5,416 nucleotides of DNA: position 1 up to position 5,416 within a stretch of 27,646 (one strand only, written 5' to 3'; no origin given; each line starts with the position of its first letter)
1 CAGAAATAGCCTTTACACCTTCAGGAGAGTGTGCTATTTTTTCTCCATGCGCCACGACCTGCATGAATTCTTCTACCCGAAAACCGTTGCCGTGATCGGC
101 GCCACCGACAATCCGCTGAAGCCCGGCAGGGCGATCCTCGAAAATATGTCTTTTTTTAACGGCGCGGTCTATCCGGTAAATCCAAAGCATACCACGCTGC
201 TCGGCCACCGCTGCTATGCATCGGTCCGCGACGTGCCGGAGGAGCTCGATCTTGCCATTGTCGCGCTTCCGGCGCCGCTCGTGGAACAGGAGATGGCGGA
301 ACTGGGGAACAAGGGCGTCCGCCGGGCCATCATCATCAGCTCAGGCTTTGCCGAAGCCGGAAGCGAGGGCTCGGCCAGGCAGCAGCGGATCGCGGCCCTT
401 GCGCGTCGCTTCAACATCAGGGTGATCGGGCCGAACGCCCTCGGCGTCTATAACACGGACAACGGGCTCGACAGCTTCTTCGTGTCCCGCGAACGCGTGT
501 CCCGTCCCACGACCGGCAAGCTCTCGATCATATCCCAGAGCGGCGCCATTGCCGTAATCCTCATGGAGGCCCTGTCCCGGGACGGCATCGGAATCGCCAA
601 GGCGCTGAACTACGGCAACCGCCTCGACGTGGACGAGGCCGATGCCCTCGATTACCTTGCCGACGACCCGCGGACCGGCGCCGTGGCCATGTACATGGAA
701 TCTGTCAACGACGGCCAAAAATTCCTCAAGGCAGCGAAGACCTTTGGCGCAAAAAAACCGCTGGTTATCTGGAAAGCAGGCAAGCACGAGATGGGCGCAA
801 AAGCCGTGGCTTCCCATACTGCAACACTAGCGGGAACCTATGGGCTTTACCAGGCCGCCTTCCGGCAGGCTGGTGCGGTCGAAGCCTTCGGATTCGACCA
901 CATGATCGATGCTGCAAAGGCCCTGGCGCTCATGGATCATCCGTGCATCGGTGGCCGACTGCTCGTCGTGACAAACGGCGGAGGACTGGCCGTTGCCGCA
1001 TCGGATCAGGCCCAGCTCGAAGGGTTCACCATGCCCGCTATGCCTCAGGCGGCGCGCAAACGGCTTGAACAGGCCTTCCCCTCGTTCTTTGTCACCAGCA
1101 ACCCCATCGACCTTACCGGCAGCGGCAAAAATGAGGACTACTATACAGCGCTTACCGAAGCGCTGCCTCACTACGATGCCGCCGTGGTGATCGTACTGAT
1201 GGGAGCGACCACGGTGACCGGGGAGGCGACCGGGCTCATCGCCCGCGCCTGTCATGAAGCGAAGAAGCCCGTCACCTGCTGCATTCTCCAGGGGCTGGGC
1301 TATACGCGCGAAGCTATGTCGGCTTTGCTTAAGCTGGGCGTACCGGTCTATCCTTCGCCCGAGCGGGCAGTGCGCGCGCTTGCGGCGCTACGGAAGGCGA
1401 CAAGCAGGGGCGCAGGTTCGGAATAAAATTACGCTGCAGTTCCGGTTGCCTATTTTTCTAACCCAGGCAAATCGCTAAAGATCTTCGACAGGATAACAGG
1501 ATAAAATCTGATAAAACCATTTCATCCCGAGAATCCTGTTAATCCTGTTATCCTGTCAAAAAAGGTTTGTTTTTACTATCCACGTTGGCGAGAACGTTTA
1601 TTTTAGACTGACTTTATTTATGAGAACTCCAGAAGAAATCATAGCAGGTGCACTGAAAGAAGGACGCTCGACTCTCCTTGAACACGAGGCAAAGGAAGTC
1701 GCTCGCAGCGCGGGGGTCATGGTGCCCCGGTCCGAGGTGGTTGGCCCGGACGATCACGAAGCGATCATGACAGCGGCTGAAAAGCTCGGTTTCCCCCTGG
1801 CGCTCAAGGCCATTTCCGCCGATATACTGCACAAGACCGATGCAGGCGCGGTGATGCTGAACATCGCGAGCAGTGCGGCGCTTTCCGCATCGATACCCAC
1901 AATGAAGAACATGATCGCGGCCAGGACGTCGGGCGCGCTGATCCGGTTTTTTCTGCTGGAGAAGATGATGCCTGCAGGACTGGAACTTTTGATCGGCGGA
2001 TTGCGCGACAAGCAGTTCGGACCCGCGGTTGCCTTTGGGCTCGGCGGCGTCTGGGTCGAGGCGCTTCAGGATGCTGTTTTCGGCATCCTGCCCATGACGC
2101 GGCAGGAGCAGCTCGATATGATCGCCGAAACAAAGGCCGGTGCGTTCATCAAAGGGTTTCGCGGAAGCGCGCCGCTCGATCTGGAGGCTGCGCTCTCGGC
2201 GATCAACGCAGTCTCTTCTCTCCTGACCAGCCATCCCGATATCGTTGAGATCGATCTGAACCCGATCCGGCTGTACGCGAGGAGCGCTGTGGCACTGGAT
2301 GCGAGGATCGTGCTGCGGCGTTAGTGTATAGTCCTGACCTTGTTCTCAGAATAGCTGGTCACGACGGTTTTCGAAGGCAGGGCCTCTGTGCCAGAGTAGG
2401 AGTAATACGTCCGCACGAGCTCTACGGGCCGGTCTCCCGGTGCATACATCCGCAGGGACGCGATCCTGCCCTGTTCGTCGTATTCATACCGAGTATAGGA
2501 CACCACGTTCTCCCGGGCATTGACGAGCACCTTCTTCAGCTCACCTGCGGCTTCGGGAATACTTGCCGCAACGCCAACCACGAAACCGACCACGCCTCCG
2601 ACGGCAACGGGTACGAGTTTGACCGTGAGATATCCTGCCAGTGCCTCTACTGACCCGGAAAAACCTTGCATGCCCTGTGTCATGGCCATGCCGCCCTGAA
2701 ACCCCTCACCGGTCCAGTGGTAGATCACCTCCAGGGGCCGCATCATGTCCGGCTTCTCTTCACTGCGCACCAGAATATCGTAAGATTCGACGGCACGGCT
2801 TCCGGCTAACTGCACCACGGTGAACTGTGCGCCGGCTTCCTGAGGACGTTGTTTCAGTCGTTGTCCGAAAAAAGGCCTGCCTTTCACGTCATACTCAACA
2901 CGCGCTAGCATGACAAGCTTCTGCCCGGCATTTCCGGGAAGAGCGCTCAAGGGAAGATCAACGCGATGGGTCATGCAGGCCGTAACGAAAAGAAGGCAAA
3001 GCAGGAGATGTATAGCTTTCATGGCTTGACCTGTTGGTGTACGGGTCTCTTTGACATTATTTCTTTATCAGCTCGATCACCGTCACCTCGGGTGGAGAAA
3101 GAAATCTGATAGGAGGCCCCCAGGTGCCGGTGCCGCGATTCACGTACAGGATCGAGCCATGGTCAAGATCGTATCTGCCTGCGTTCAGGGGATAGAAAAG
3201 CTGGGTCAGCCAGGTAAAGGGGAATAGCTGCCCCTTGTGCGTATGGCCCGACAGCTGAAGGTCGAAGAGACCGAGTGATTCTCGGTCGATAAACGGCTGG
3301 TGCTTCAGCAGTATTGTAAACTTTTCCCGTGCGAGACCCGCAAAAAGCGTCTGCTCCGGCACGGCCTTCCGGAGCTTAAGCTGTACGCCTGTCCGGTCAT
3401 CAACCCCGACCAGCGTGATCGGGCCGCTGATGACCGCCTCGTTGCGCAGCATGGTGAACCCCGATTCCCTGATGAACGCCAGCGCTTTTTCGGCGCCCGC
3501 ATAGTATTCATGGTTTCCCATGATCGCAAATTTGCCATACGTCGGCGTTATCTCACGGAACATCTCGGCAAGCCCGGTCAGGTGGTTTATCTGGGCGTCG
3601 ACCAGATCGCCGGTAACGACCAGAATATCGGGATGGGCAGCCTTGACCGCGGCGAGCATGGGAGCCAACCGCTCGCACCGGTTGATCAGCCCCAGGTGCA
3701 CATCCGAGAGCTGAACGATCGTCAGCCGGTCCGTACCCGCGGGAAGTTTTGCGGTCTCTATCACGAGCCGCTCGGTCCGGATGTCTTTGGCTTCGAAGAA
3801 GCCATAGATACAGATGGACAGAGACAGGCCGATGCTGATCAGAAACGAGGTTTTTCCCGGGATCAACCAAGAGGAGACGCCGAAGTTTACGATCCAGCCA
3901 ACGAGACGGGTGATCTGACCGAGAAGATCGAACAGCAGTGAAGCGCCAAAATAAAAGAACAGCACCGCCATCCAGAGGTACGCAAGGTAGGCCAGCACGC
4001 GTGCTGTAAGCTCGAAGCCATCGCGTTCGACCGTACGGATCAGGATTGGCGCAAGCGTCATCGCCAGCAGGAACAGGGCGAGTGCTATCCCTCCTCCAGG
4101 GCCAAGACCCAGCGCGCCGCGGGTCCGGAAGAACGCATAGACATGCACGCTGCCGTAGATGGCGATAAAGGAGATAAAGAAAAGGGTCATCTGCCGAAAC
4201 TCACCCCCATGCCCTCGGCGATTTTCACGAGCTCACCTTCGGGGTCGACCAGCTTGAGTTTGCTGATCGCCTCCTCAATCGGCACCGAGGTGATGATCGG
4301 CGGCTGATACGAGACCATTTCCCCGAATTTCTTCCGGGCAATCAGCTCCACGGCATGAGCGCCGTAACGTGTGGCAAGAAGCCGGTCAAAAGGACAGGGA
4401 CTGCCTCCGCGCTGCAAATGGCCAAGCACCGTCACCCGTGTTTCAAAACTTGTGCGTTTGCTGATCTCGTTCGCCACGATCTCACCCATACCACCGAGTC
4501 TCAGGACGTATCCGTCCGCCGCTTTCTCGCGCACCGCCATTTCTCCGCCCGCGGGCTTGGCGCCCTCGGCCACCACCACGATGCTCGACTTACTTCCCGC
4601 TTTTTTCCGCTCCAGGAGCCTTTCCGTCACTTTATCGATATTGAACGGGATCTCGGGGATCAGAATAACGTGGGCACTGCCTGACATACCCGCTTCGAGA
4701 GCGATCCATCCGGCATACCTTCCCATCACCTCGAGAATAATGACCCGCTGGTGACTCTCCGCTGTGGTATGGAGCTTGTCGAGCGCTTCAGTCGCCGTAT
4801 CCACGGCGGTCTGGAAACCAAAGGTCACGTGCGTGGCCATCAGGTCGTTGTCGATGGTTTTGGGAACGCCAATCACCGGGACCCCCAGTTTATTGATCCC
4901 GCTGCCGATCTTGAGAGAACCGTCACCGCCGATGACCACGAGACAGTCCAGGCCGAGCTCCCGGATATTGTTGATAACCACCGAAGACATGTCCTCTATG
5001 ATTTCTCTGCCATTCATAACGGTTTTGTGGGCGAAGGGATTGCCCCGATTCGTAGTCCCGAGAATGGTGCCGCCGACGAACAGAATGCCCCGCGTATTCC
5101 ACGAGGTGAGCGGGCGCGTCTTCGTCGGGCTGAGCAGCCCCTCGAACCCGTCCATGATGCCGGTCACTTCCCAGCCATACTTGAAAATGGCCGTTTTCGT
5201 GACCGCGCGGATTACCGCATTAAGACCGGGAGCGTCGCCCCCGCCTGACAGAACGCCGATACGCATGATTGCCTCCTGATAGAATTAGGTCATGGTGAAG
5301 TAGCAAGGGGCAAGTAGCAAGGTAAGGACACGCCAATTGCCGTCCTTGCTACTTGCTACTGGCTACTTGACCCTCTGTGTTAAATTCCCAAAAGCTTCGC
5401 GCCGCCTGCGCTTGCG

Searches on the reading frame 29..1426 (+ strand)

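Call 11: search_protein_families(library=pfam, proteins=[window:29-1426:+], max_evalue=0.001)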
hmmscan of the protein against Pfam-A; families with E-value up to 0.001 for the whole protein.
window:29-1426:+ (465 aa): 4 families
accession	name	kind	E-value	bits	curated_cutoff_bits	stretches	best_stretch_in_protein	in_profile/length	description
PF13607.11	Succ_CoA_lig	-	2.5e-46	157.3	27.4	1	163-299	2-138/138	Succinyl-CoA ligase like flavodoxin domain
PF13380.12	CoA_binding_2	-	5e-24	85.4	22.8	1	18-142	1-115/116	CoA binding domain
PF02629.25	CoA_binding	-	1.2e-10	42.4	22.3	1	17-106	3-97/97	CoA binding domain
PF19045.5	Ligase_CoA_2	-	5.6e-05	23.7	23.7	1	312-452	2-149/162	Ligase-CoA domain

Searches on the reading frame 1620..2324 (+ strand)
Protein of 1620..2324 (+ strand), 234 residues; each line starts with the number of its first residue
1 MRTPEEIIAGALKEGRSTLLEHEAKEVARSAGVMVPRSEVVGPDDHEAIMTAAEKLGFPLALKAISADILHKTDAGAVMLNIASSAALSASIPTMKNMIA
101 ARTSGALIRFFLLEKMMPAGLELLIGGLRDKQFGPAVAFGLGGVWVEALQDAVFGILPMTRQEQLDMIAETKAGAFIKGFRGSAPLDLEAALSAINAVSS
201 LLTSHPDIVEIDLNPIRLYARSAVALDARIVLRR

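Call 11: search_protein_families(library=pfam, proteins=[window:1620-2324:+], max_evalue=0.001)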
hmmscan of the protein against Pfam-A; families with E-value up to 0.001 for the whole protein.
window:1620-2324:+ (234 aa): 1 family
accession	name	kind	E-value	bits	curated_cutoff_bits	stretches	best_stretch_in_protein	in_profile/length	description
PF13549.11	ATP-grasp_5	-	1.5e-61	208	27.6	1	11-232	2-221/221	ATP-grasp domain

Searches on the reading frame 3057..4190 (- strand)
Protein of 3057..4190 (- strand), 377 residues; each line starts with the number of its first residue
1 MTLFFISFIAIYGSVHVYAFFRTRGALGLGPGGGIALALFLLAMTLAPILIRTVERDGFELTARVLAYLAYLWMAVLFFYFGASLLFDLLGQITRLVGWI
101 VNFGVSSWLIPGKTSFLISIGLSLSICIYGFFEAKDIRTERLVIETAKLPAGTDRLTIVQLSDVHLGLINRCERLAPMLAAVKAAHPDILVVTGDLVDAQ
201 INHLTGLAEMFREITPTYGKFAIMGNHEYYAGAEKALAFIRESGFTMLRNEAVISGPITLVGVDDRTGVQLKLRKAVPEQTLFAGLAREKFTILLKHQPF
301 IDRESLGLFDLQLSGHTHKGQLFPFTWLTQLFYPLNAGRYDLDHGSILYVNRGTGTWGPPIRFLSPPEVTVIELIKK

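Call 11: search_protein_families(library=pfam, proteins=[window:3057-4190:-], max_evalue=0.001)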
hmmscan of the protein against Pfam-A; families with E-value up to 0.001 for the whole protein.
window:3057-4190:- (377 aa): 2 families
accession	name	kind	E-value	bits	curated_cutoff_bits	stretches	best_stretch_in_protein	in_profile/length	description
PF00149.33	Metallophos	-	3.9e-12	47.4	21.5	1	157-319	2-190/191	Calcineurin-like phosphoesterase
PF12850.12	Metallophos_2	-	0.00042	20.8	27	0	157-320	2-119/154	Calcineurin-like phosphoesterase superfamily domain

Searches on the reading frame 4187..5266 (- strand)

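Call 11: search_protein_families(library=pfam, proteins=[window:4187-5266:-], max_evalue=0.001)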
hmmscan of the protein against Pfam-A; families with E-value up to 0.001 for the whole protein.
window:4187-5266:- (359 aa): 2 families
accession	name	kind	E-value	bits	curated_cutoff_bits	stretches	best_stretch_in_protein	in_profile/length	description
PF00365.25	PFK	-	6.3e-103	344.4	30.9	1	2-309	1-277/277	Phosphofructokinase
PF01513.26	NAD_kinase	-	0.00018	22.3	25.5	1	94-135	61-103/130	ATP-NAD kinase N-terminal domain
